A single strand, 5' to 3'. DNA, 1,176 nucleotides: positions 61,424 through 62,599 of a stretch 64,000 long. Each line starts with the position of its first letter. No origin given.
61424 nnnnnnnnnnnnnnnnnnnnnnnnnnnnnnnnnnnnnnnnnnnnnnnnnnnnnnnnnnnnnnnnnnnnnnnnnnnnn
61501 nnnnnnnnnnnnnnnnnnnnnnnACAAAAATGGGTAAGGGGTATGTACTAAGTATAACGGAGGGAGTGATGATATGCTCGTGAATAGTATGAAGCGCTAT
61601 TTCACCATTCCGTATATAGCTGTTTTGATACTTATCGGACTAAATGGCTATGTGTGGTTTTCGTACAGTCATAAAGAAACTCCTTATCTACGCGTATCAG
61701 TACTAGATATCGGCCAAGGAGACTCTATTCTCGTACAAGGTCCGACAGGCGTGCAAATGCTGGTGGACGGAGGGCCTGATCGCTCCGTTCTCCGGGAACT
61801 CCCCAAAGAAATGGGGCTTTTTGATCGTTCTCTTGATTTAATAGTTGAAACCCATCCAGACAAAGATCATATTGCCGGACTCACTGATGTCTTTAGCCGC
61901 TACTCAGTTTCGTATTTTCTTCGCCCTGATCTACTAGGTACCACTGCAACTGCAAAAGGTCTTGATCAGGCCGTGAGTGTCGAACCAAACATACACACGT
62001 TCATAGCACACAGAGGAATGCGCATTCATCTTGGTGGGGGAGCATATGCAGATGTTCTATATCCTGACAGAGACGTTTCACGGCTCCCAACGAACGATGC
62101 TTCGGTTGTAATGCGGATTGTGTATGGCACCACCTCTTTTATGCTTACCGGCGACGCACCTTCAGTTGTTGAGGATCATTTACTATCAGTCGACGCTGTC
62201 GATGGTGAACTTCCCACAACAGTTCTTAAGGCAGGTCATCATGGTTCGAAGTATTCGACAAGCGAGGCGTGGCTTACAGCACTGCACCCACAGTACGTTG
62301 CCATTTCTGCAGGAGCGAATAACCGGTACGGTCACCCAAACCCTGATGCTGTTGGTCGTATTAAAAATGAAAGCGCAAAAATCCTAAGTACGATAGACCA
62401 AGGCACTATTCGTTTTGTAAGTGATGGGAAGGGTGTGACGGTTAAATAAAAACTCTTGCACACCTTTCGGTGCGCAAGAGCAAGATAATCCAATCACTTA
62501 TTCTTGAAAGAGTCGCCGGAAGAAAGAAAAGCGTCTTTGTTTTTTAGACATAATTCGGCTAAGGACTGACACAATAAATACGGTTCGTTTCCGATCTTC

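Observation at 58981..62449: Competence module with ComEC encoded in two pieces flanking an overlapping antisense sodA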

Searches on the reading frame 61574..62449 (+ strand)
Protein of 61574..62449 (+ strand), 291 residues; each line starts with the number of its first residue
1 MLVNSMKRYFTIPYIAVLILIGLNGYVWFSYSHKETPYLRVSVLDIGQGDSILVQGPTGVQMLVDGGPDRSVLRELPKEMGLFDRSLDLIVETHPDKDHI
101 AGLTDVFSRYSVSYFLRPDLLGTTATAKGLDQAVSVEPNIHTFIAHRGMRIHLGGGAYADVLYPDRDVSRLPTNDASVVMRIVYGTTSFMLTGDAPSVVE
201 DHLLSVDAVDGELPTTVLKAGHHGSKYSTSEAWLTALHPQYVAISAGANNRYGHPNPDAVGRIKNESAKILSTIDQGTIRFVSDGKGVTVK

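Call 3: search_protein_families(library=pfam, proteins=[window:61574-62449:+], max_evalue=0.01)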
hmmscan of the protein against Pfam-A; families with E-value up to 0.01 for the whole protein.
window:61574-62449:+ (291 aa): 4 families
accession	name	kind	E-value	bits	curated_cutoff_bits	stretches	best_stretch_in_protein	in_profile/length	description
PF00753.33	Lactamase_B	-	2.1e-10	41.3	22.7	1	46-240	3-188/196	Metallo-beta-lactamase superfamily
PF12706.13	Lactamase_B_2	-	0.00071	19.7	27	1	62-157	3-102/200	Beta-lactamase superfamily domain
PF20356.3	DUF6651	-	0.0037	18.2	27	1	64-100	57-93/113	Family of unknown function (DUF6651)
PF25281.1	MBL_MAP1B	-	0.0039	16.7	37.6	1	43-110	25-88/279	MAP1B MBL-like domain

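Call 4: search_protein_families(library=ncbifam, proteins=[window:61574-62449:+], max_evalue=0.01)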
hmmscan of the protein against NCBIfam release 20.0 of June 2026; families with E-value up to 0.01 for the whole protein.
window:61574-62449:+ (291 aa): 5 families
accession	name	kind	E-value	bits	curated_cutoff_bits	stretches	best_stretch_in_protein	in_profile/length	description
TIGR00361.1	ComEC_Rec2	equivalog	1.3e-27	96.3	190.05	1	30-277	434-663/663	DNA internalization-related competence protein ComEC/Rec2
NF008580.0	PRK11539.1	equivalog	2.3e-17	62.7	969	1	12-282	479-729/758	ComEC family protein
NF041809.1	Avs1a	equivalog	1.2e-15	57.1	420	2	172-270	250-348/387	AVAST type 1 anti-phage system MBL fold metallo-hydrolase Avs1a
NF049846.1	blaAHM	exception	1.3e-14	53.9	590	1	39-290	63-302/304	AHM family subclass B3-like metallo-beta-lactamase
NF058524.1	6A-MBL_enzyme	equivalog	9.7e-08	31.5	220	1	83-108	53-78/346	anti-phage 6A-MBL system MBL-fold protein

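Call 15: find_homologous_proteins(query=window:61574-62449:+, max_evalue=0.00001)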
Query window:61574-62449:+ (291 aa): 7091 proteins with E <= 0.00001 among 8000 candidates; the best 120 are listed.
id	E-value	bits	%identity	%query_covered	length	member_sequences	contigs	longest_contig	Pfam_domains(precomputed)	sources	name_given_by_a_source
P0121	1.0e-187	640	100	98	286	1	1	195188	PF00753.34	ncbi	-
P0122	1.8e-154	531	81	99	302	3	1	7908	PF00753.34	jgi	jgi:competence protein ComEC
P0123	6.1e-153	526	80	98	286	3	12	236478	PF00753.34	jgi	jgi:competence protein ComEC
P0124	1.0e-145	502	77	97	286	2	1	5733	PF00753.34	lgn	-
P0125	1.6e-137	475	74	95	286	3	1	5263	PF00753.34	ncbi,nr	ncbi:MAG TPA: MBL fold metallo-hydrolase [Candidatus Paceibacterota bacterium]|nr:MBL fold metallo-h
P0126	1.2e-134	466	75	92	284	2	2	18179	PF00753.34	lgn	-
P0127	1.5e-134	466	75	91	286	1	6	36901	PF00753.34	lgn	-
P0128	6.6e-134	464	75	95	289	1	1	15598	PF00753.34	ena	-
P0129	1.2e-133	463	75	91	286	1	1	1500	PF00753.34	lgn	-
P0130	5.5e-133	461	71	98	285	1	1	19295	PF00753.34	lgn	-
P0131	7.8e-133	460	75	91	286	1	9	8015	PF00753.34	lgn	-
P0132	2.8e-132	458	73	95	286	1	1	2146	PF00753.34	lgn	-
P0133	1.6e-131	456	71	100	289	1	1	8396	PF00753.34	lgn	-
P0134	2.0e-131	455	75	91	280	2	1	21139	PF12706.14,PF00753.34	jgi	-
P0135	6.2e-131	454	75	91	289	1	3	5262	PF00753.34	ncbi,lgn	-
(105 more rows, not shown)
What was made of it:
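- All but one of the 120 best homologues of gene 2 are stand-alone proteins of 230-302 aa; the exception is 378 aa (call 15).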

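Call 29: search_solved_structures(query=window:61574-62449:+, max_evalue=0.001, show_alignments=2)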
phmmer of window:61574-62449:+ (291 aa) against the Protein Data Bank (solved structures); distinct sequences matched with E-value up to 0.001: 6.
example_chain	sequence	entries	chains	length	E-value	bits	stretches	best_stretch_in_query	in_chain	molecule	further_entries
30bt_A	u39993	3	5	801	3.9e-29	105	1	17-286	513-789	Beta-lactamase-like domain | ComEC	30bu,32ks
9ic4_A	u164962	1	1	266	4.6e-29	104.7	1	39-286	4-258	Competence protein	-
9vc6_A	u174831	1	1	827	6.6e-21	77.9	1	160-281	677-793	Competence protein ComEC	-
9vc9_A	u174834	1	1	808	3.2e-15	59.3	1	174-279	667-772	Dna internalization-related competence protein rec2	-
9vcb_A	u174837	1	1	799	2.5e-11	46.5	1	161-281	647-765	DNA internalization-related competence protein ComEC/Rec2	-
9vcf_A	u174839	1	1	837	2.7e-11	46.4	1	161-281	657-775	DNA internalization-related competence protein ComEC/Rec2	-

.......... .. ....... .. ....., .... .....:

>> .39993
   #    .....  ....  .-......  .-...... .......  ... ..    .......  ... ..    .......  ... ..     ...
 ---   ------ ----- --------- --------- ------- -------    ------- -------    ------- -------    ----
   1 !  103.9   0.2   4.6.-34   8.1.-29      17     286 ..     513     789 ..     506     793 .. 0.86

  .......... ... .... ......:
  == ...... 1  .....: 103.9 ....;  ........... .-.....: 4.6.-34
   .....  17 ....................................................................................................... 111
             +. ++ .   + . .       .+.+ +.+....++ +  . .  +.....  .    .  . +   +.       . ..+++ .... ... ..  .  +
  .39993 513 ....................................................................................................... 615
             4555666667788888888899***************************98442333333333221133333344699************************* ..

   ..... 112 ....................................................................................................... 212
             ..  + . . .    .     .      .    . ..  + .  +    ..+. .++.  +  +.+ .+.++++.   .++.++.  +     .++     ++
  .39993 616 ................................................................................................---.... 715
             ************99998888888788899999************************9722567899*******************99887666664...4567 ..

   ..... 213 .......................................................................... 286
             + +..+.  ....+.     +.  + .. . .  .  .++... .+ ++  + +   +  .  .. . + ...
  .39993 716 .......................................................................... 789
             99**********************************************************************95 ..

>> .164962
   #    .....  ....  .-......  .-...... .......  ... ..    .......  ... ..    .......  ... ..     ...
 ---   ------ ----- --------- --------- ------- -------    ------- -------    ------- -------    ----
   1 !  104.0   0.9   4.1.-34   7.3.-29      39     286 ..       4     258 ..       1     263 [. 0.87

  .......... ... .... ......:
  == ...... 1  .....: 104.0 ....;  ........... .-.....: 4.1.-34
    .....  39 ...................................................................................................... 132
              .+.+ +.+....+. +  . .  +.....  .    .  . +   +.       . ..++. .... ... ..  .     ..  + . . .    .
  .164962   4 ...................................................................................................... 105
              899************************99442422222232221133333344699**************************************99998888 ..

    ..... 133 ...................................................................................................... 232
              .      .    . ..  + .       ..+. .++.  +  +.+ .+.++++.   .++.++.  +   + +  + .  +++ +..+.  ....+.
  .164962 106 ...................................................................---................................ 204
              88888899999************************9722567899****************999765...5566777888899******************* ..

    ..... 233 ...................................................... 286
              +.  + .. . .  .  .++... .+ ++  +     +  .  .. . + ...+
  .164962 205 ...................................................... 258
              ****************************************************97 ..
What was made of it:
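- On ComEC/Rec2 DNA-uptake channel: THPDKDH, LTGD and HHGS align to the ComEC MBL domains 30bt and 9ic4 with E 4e-29 (call 29).
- The best matches by far are ComEC C-terminal modules, and they include the preceding TM helix (calls 4, 29).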

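Call 48: search_protein_representatives(protein=window:61574-62449:+)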
Query: 291 residues. Proteins with E-value up to 0.001 (for the whole library): 51400; up to 1e-10: 31884; up to 1e-30: 2819. The best 150 are listed.
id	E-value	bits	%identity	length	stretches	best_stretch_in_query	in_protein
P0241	2.8e-98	345.0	60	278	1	17-291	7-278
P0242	5.5e-88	311.2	53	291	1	14-291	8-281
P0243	9.7e-88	310.4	55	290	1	7-289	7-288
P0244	1.3e-72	260.8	47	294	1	14-285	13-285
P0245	6.7e-72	258.4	46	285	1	15-289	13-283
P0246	1.1e-71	257.7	46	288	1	14-288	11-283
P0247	2.1e-68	246.9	46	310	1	6-287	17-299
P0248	2.8e-68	246.6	46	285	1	16-289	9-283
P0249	1.5e-67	244.2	45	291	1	13-290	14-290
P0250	5.4e-66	239.1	44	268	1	23-289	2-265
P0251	1.9e-65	237.3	44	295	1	15-289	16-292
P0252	5.6e-65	235.7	44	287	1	13-287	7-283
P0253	2.4e-64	233.6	45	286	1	14-291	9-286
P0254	2.5e-62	227.0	41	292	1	17-287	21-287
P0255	4.7e-62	226.1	42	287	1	5-287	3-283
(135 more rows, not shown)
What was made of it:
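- Full-length ComECs of 787-818 aa are interleaved among them at 39-45% identity (call 48). Full-length ComECs are interleaved among its closest relatives (call 48).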
